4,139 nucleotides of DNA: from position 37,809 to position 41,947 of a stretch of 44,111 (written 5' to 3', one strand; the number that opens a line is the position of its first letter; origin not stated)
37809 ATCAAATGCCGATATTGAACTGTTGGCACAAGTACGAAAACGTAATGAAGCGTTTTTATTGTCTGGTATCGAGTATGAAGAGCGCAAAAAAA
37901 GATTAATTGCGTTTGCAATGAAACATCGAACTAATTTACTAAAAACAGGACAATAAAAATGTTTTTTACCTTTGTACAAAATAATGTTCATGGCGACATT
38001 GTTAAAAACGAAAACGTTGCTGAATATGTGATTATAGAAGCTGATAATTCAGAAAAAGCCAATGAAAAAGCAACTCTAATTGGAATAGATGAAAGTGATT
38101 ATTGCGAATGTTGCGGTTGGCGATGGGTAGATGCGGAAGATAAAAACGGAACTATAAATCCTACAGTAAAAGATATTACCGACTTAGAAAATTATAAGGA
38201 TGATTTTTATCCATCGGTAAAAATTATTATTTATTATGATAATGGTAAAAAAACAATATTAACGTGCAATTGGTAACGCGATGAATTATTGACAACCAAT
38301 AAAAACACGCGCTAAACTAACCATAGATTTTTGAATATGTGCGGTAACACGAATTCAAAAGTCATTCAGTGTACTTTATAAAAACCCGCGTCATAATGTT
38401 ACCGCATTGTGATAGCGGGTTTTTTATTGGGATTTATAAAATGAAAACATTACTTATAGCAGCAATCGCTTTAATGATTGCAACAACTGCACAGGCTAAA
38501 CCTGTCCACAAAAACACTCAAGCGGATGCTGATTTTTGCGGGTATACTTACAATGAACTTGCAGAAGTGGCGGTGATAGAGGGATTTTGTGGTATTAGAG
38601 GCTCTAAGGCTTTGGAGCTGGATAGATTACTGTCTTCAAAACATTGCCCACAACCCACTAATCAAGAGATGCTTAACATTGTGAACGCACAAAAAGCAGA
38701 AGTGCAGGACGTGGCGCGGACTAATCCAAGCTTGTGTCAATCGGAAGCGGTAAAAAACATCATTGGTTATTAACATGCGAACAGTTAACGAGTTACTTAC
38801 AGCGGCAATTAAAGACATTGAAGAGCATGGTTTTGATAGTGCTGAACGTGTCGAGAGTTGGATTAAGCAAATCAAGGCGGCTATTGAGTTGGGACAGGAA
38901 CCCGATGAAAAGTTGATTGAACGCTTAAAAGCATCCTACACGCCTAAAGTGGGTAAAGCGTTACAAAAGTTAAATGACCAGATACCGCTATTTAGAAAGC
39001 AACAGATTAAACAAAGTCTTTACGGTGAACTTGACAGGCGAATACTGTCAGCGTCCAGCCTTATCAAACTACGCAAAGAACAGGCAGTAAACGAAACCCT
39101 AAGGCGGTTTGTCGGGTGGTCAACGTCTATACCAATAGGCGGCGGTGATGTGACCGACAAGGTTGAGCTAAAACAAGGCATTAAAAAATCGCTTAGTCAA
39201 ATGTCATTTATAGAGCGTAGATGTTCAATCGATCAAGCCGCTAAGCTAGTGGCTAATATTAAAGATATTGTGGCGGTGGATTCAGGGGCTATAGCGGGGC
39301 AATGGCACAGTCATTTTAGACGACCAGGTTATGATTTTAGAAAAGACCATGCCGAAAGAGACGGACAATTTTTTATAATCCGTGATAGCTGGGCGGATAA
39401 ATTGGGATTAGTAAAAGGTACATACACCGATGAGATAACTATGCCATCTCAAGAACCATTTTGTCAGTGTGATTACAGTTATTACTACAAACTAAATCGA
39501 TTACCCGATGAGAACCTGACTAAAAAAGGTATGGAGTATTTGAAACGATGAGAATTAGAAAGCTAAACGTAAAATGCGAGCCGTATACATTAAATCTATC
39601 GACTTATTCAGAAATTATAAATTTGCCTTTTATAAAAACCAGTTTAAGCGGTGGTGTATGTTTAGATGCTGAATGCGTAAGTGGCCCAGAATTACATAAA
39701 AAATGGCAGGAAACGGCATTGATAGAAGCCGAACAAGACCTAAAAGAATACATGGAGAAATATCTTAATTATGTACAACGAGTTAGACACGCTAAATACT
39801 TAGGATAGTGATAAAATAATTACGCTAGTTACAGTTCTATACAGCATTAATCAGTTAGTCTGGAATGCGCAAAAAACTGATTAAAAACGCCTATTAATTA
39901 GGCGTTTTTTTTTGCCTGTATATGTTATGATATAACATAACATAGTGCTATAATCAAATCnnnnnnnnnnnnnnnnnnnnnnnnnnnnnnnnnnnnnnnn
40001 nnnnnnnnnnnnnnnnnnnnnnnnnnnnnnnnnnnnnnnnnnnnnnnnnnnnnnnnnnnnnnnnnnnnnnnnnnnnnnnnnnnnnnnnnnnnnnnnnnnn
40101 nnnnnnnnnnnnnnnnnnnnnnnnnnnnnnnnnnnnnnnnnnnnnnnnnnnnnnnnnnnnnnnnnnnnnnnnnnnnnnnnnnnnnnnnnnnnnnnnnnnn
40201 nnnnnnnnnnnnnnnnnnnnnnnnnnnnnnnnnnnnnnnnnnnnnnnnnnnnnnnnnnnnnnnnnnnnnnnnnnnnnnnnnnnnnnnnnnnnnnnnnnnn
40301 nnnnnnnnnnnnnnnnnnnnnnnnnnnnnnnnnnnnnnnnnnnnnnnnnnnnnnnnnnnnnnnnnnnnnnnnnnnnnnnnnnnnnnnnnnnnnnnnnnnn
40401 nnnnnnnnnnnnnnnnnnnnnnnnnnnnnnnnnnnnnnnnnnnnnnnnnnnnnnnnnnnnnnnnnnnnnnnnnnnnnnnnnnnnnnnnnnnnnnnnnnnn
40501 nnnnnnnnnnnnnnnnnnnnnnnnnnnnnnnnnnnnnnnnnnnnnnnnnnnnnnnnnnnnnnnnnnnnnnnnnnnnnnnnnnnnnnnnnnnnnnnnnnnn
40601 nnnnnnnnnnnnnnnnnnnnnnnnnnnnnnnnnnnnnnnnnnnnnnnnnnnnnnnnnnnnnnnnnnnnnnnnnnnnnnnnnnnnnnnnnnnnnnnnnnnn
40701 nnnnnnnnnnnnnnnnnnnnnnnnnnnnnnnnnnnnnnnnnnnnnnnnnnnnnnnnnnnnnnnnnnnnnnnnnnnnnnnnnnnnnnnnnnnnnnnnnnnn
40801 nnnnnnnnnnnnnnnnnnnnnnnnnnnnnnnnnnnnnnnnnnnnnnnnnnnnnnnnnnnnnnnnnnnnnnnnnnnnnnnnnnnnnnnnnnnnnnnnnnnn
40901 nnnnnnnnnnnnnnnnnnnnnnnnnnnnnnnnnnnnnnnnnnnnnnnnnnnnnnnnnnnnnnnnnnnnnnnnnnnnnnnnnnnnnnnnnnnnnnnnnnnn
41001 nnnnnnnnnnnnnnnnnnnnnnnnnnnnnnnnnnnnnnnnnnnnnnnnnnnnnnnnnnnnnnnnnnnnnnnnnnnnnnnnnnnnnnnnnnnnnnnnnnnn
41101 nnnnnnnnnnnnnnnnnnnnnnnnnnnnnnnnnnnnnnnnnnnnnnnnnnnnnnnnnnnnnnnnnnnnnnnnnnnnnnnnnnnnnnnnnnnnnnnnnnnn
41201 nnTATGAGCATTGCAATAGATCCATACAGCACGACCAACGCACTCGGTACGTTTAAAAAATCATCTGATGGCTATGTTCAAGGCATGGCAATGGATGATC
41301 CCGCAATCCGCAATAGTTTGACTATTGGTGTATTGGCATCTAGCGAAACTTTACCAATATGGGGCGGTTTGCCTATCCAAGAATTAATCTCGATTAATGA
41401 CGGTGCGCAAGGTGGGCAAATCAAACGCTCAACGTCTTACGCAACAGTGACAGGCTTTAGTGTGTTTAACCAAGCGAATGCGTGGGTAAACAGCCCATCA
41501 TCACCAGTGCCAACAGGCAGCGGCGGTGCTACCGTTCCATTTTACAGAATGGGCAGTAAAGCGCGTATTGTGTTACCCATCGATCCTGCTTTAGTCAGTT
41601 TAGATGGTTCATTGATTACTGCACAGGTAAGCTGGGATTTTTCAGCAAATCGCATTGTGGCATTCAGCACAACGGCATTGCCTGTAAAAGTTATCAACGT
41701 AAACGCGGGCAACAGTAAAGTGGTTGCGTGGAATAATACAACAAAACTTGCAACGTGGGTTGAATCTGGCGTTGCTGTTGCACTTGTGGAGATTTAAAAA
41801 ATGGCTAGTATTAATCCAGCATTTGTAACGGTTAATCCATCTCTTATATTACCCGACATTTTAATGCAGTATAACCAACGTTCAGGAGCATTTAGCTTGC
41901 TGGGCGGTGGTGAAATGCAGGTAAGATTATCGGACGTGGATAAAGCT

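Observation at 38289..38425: Promoter-to-terminator unit of ~100 nt: candidate sRNA or attenuator with complementary hairpin loops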

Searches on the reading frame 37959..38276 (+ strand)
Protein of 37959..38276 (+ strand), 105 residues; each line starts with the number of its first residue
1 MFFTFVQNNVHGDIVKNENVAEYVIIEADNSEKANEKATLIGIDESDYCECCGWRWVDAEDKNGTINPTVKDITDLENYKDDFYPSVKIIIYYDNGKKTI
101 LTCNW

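Call 10: search_protein_families(library=phrogs, proteins=[window:37959-38276:+], max_evalue=0.001)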
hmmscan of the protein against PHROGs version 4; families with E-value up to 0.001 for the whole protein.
window:37959-38276:+ (105 aa): 2 families
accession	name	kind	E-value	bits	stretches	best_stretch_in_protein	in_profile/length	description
phrog_4867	-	unknown function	1e-16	62.7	1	1-71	2-77/121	-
phrog_21494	-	unknown function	2.5e-07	31.8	1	2-58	8-67/124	-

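Call 11: search_protein_families(library=pfam, proteins=[window:37959-38276:+], max_evalue=0.01)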
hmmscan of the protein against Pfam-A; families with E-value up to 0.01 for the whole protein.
window:37959-38276:+ (105 aa): 1 family
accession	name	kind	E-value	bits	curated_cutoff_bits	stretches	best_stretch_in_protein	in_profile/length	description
PF23969.1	DUF7296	-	2.4e-24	86.6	27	1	1-101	2-107/115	Domain of unknown function (DUF7296)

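Call 15: find_encoding_contigs(protein=window:37959-38276:+, flank=3000, max_places=10)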
Protein window:37959-38276:+ (105 aa): no gene with exactly this product is on record in the collection.

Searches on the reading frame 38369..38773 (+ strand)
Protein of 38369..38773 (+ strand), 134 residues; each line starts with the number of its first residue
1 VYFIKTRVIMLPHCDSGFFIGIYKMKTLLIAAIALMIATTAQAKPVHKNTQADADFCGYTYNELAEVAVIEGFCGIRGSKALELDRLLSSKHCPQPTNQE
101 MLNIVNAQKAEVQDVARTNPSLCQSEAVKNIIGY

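Call 10: search_protein_families(library=phrogs, proteins=[window:38441-38773:+], max_evalue=0.001)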
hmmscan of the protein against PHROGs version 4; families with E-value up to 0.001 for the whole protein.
window:38441-38773:+ (110 aa): 0 families

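Call 11: search_protein_families(library=pfam, proteins=[window:38441-38773:+], max_evalue=0.01)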
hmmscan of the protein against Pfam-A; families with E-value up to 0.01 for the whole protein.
window:38441-38773:+ (110 aa): 0 families

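Call 13: find_related_loci(query=window:38441-38773:+, collection=viral_contigs, flank=3000)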
Query window:38441-38773:+ (110 aa) in viral_contigs; peptide patterns used: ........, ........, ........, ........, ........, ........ (x = any residue, [..] = any of these).
8 stretches matched a pattern, but none encodes a relative of the query by tblastn (E <= 1e-3).

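Call 14: find_encoding_contigs(protein=window:38441-38773:+, flank=3000, max_places=10)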
Protein window:38441-38773:+ (110 aa): no gene with exactly this product is on record in the collection.

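Call 16: find_encoding_contigs(protein=window:38369-38773:+, flank=3000, max_places=10)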
Protein window:38369-38773:+ (134 aa): no gene with exactly this product is on record in the collection.

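Call 18: find_homologous_proteins(query=window:38441-38773:+, max_evalue=0.001)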
Query window:38441-38773:+ (110 aa): 4 proteins with E <= 0.001 among 9 candidates.
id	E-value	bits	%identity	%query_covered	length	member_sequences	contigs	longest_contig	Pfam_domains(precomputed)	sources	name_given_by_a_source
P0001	4.0e-65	234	100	100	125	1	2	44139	-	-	-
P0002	1.4e-52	194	80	100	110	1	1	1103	-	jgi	-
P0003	9.6e-46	172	74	100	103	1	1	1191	-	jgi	jgi:hypothetical protein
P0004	8.0e-12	63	37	100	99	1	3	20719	-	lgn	-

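Call 19: find_encoding_contigs(protein=P0002, flank=5000)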
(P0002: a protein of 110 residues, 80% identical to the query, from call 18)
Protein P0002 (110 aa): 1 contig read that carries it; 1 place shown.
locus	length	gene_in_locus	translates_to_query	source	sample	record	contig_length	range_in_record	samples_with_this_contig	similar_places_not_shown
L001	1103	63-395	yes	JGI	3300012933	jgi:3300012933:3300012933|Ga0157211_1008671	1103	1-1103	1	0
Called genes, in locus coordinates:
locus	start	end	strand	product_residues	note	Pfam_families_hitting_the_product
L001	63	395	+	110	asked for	-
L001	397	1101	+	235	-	?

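Call 20: find_encoding_contigs(protein=P0003, flank=5000)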
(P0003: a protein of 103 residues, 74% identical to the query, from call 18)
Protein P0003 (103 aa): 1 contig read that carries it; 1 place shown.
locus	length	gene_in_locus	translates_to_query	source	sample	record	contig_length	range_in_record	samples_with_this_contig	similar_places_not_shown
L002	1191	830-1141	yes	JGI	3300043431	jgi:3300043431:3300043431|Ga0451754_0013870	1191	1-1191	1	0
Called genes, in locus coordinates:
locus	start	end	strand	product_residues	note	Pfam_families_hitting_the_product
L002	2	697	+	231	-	?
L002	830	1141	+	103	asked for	-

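Call 21: find_encoding_contigs(protein=P0004, flank=5000)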
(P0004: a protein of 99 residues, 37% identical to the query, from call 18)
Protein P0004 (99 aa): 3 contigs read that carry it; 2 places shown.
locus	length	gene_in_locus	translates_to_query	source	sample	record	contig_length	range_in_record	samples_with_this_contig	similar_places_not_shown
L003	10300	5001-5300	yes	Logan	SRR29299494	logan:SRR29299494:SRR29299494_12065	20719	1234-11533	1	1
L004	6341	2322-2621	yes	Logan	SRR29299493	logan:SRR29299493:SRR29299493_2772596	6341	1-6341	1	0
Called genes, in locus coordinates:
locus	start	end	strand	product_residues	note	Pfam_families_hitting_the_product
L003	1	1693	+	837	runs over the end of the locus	PF14528:LAGLIDADG_3 (faint), PF03237:Terminase_6N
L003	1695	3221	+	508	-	PF06381:Phage_portal_3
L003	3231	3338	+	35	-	-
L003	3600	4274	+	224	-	PF09669:Phage_pRha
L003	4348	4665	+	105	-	-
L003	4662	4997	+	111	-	-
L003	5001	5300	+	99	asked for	-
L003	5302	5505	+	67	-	-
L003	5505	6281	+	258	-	-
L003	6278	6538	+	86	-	-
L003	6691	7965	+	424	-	-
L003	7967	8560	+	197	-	-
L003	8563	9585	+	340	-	PF09950:Major_capside (weak)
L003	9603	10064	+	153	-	-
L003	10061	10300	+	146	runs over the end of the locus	-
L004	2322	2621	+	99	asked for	-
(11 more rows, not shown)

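Call 22: find_encoding_contigs(protein=P0001, flank=3000)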
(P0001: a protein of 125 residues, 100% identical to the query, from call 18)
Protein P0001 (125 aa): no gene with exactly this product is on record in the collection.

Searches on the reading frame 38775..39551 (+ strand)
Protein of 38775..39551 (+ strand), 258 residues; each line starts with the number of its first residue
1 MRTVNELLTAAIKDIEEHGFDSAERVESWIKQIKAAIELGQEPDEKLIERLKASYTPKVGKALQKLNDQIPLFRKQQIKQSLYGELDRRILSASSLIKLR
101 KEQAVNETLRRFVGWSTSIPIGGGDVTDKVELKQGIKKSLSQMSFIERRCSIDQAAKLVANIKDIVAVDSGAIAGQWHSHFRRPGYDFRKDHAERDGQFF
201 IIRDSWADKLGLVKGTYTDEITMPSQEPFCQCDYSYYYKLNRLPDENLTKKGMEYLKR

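Call 10: search_protein_families(library=phrogs, proteins=[window:38775-39551:+], max_evalue=0.001)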
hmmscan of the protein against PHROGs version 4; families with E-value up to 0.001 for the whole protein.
window:38775-39551:+ (258 aa): 1 family
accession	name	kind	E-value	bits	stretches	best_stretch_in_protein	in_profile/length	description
phrog_324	-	head and packaging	2.1e-17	64.4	1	2-249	80-331/624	head morphogenesis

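Call 11: search_protein_families(library=pfam, proteins=[window:38775-39551:+], max_evalue=0.01)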
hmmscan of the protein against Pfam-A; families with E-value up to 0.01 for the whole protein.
window:38775-39551:+ (258 aa): 1 family
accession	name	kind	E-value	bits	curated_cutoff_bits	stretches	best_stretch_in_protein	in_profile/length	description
PF06244.18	Ccdc124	-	0.0022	18.7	24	1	21-84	10-70/82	Coiled-coil domain-containing protein 124 /Oxs1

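Call 27: find_related_loci(query=window:38775-39551:+, collection=viral_contigs, flank=6000)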
Query window:38775-39551:+ (258 aa) in viral_contigs; peptide patterns used: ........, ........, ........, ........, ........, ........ (x = any residue, [..] = any of these).
8 stretches matched a pattern; 1 encode a relative of the query (tblastn E <= 1e-3); 1 distinct loci.
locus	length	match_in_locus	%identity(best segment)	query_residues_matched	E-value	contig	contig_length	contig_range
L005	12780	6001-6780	81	1-258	5e-147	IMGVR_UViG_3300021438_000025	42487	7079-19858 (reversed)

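Call 34: find_related_loci(query=A1, collection=genome_contigs, flank=7000)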
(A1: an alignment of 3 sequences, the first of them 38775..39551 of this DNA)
Query A1 (258 aa) in genome_contigs; peptide patterns used: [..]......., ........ (x = any residue, [..] = any of these).
186 stretches matched a pattern; 2 encode a relative of the query (tblastn E <= 1e-3); 2 distinct loci.
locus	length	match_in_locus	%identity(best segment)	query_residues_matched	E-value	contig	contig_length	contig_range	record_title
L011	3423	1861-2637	45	8-258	3e-78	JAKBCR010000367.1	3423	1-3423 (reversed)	MAG: Proteobacteria bacterium isolate ZJ7.bin44 NODE_41950_length_3423_cov_1.620449, whole genome shotgun sequence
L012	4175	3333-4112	43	5-256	7e-70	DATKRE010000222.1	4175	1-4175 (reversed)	MAG TPA_asm: Xanthobacteraceae bacterium isolate SMAG_U14020 k141_874997, whole genome shotgun sequence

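Call 35: find_related_loci(query=A1, collection=metagenome_contigs, flank=7000)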
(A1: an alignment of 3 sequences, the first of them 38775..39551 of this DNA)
Query A1 (258 aa) in metagenome_contigs; peptide patterns used: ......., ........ (x = any residue, [..] = any of these).
523 stretches matched a pattern; 1 encode a relative of the query (tblastn E <= 1e-3); 1 distinct loci.
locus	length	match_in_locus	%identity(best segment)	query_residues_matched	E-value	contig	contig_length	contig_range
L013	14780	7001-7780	81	1-258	5e-147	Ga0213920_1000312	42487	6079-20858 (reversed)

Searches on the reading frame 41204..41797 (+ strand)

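Call 10: search_protein_families(library=phrogs, proteins=[window:41204-41797:+], max_evalue=0.001)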
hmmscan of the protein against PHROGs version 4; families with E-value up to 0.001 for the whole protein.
window:41204-41797:+ (197 aa): 1 family
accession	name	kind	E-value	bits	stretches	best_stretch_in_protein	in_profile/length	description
phrog_6268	-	unknown function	4.8e-57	193.8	1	3-191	4-206/211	-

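Call 11: search_protein_families(library=pfam, proteins=[window:41204-41797:+], max_evalue=0.01)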
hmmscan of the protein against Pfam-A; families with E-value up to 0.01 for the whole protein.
window:41204-41797:+ (197 aa): 0 families
